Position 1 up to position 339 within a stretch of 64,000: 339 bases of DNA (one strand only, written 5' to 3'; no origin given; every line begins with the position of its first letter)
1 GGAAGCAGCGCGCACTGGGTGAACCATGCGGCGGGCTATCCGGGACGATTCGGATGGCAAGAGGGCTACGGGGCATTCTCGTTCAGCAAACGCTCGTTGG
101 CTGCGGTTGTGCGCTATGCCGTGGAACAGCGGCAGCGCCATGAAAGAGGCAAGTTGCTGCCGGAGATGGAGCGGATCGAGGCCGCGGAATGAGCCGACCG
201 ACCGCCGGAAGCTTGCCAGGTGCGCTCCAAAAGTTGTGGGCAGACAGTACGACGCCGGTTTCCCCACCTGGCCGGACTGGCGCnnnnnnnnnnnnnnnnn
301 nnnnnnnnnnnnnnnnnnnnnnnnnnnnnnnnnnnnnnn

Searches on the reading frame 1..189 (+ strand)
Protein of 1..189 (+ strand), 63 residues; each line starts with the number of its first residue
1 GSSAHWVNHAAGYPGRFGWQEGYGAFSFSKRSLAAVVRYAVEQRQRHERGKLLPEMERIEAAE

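Call 105: search_solved_structures(query=window:1-189:+, max_evalue=10)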
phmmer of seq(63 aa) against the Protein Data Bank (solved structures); distinct sequences matched with E-value up to 10: 0.
